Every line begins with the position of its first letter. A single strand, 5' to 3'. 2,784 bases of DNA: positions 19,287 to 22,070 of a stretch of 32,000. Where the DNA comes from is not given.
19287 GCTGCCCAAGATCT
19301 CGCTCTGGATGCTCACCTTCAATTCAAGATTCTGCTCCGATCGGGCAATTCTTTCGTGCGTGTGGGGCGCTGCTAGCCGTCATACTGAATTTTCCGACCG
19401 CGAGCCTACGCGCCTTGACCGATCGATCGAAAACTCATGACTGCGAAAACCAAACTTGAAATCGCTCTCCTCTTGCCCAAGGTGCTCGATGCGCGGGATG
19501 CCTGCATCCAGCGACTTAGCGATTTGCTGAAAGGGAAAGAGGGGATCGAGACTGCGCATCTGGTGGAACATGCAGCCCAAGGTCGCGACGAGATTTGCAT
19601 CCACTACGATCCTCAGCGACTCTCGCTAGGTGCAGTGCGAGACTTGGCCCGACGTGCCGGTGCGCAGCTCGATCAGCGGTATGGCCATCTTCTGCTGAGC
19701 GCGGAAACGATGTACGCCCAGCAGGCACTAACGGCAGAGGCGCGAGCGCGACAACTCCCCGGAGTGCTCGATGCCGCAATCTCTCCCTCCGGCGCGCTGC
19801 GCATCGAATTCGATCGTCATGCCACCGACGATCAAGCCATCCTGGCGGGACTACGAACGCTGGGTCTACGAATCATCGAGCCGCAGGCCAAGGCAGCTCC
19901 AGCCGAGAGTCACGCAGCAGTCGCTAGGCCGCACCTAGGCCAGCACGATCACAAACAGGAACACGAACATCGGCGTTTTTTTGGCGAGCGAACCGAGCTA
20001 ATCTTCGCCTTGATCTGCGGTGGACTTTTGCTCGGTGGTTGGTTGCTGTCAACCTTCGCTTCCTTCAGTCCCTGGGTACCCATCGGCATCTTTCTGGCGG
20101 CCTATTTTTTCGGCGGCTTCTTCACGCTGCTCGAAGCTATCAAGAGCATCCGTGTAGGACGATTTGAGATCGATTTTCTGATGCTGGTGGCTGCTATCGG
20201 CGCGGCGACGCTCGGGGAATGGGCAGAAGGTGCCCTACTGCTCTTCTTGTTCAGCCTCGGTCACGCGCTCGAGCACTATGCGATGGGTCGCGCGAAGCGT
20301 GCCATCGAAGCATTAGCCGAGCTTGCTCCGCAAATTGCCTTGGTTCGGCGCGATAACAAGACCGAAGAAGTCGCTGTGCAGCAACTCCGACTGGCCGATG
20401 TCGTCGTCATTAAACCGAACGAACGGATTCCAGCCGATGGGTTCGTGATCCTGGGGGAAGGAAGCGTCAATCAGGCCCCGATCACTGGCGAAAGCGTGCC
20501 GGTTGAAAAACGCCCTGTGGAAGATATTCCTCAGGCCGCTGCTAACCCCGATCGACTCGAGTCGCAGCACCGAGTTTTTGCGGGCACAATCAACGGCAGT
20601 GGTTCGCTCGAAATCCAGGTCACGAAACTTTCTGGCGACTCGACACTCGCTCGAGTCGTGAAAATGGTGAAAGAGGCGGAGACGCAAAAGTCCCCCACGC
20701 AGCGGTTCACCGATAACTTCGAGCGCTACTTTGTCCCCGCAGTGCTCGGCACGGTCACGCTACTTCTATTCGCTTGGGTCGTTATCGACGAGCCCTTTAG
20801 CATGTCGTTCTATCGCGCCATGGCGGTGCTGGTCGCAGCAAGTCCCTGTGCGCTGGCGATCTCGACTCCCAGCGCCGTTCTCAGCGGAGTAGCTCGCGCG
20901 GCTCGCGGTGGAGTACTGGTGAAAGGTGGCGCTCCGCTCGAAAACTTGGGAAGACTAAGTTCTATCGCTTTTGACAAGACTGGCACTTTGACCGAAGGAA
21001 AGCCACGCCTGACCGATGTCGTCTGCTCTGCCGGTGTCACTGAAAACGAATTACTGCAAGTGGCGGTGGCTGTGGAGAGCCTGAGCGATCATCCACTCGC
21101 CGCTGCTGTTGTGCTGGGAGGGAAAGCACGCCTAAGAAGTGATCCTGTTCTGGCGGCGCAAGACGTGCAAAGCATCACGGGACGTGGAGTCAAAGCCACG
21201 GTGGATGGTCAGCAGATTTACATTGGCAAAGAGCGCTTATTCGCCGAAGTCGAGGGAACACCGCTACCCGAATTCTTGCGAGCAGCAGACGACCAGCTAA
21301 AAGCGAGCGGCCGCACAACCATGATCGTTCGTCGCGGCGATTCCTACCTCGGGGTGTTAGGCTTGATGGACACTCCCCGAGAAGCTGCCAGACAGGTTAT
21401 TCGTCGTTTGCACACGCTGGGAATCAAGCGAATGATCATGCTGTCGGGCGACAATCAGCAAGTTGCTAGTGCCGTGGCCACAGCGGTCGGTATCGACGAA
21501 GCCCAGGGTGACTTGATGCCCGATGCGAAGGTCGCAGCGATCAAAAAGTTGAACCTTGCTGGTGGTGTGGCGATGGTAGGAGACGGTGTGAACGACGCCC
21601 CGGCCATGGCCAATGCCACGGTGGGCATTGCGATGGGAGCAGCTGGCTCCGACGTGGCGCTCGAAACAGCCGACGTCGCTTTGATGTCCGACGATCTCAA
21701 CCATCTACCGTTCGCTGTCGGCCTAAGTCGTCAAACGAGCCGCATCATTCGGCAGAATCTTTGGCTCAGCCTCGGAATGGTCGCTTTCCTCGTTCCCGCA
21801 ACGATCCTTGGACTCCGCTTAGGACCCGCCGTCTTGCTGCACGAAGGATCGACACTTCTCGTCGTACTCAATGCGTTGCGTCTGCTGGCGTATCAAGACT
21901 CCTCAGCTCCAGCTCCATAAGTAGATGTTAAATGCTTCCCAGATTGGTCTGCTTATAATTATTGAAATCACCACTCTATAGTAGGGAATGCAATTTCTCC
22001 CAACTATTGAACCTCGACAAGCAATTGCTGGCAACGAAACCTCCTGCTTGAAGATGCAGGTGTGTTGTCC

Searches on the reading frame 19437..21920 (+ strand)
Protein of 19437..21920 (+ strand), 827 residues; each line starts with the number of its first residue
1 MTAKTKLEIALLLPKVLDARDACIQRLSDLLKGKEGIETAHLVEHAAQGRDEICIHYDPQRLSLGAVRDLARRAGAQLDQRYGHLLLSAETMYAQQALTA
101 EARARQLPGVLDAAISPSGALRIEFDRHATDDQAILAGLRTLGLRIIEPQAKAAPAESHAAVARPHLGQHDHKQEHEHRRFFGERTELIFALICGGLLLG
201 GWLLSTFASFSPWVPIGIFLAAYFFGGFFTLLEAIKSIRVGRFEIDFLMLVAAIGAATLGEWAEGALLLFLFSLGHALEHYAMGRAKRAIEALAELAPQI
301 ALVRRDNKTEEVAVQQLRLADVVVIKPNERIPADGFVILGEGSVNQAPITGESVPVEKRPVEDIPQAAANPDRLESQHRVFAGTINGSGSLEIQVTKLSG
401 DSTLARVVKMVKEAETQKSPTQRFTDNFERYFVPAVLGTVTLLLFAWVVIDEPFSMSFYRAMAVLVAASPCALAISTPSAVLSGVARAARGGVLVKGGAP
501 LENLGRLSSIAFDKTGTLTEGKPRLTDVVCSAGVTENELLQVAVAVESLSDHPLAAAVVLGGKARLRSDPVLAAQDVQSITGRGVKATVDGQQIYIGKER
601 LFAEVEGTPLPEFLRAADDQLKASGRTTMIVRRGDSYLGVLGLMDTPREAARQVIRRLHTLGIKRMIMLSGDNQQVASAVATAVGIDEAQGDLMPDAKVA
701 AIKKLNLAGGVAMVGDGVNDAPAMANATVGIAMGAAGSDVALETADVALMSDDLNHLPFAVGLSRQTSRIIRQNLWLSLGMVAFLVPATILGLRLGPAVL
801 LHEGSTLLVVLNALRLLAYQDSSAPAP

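Call 8: search_protein_families(library=pfam, proteins=[window:19437-21920:+], max_evalue=0.01)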
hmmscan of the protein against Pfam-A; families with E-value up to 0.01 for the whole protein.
window:19437-21920:+ (827 aa): 2 families
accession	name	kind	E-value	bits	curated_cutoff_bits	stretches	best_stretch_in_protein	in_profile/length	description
PF00122.25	E1-E2_ATPase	-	1.1e-53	181.8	28.1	1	295-490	1-180/181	E1-E2 ATPase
PF00702.32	Hydrolase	-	1.1e-33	117.7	26.4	1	510-727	4-190/191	haloacid dehalogenase-like hydrolase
